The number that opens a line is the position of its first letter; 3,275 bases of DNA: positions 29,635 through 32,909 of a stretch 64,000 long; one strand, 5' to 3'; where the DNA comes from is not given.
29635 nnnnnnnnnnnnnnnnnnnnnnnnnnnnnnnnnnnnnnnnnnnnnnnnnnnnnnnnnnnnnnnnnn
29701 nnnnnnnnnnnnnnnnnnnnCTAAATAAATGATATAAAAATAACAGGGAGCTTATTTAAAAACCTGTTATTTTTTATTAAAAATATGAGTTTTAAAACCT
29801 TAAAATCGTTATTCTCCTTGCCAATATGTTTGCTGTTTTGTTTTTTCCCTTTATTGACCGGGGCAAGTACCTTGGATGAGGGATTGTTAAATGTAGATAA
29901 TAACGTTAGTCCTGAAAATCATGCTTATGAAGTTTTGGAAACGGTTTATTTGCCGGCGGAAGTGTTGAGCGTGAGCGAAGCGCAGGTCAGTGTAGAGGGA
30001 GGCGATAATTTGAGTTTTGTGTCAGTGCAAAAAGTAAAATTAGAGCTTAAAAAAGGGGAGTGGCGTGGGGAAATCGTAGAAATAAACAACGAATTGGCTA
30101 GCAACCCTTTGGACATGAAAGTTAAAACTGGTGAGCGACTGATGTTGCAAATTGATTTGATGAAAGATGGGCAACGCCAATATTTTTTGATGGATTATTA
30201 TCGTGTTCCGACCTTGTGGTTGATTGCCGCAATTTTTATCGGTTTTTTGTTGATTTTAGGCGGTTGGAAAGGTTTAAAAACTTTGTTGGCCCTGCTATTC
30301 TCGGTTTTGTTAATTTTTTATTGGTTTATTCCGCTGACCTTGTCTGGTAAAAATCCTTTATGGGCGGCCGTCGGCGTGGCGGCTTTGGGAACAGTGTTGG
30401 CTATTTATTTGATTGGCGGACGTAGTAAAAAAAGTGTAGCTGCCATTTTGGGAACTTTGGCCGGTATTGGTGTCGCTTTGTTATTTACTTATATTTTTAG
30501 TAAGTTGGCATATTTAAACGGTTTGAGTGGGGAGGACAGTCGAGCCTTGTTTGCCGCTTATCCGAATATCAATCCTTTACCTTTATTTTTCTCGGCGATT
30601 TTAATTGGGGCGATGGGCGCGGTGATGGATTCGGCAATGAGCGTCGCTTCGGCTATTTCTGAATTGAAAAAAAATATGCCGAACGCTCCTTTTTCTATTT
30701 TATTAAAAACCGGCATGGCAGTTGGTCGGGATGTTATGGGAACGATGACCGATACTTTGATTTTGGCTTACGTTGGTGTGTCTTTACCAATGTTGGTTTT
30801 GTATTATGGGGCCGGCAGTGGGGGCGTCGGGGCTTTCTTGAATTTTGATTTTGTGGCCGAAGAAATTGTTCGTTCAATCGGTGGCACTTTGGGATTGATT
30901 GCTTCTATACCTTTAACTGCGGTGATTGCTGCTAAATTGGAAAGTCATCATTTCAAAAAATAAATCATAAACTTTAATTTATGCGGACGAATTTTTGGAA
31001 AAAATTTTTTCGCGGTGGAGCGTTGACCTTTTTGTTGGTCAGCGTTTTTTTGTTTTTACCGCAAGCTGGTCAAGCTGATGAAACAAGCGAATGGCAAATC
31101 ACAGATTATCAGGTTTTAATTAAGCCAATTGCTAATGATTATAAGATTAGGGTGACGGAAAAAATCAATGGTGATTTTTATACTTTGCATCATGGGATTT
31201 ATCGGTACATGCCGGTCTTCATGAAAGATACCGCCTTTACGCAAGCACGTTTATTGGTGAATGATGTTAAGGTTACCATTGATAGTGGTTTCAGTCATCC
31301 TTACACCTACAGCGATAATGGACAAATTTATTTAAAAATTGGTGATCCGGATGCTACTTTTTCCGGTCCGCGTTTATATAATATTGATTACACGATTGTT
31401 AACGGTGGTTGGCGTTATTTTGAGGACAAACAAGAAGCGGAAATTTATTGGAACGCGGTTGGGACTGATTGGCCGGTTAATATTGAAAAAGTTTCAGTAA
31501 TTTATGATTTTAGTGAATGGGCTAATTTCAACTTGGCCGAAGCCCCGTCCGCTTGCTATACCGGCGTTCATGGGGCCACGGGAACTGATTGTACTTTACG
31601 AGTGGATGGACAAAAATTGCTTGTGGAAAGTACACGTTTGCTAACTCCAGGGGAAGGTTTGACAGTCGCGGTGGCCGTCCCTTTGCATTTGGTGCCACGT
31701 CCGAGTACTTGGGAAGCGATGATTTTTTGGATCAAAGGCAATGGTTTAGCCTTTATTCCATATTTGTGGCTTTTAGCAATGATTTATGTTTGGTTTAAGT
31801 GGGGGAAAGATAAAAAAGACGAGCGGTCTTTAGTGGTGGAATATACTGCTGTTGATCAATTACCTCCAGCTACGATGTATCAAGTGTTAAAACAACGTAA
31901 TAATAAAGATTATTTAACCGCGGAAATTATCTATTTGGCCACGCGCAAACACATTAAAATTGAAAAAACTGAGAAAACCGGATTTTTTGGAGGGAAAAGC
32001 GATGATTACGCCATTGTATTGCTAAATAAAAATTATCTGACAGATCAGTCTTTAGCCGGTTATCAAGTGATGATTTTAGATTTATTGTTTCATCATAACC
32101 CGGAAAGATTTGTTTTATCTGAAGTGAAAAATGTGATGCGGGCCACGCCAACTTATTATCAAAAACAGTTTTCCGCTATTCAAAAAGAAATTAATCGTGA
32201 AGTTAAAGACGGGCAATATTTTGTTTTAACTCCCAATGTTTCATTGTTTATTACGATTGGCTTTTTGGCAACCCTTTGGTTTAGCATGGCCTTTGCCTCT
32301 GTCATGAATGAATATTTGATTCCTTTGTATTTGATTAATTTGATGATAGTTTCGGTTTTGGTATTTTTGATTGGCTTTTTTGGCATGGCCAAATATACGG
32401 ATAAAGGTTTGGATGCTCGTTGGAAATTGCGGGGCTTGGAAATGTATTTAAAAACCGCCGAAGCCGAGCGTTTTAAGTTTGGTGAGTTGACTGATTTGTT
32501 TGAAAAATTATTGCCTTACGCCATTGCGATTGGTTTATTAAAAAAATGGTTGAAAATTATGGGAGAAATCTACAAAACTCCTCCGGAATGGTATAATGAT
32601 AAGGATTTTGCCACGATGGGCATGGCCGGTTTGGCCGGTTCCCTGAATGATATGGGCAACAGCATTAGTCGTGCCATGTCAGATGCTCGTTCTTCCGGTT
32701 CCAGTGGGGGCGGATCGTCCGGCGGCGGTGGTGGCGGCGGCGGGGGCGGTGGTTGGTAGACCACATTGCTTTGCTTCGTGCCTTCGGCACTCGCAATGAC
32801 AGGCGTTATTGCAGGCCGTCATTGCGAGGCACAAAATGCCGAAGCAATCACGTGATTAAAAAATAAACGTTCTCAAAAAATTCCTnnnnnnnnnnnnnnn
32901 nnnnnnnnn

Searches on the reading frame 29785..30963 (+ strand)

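Call 86: search_protein_families(library=pfam, proteins=[window:29785-30963:+], max_evalue=0.0001)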
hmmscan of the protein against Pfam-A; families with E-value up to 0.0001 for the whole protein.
window:29785-30963:+ (392 aa): 1 family
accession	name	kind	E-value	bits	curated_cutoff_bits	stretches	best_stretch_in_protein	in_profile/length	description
PF07907.16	YibE_F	-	3e-69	233.7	27.2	1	144-383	1-240/241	YibE/F-like protein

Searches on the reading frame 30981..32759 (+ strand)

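Call 86: search_protein_families(library=pfam, proteins=[window:30981-32759:+], max_evalue=0.0001)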
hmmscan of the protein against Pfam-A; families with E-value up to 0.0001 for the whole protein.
window:30981-32759:+ (592 aa): 2 families
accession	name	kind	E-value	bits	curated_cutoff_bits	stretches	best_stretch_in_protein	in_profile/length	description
PF20990.2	DUF2207_C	-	1.7e-29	103.7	33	1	292-525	10-245/247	Predicted membrane protein (DUF2207) C-terminal domain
PF09972.14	DUF2207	-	2.8e-12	47.6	24.4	1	40-232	2-171/172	Predicted membrane protein (DUF2207) N-terminal domain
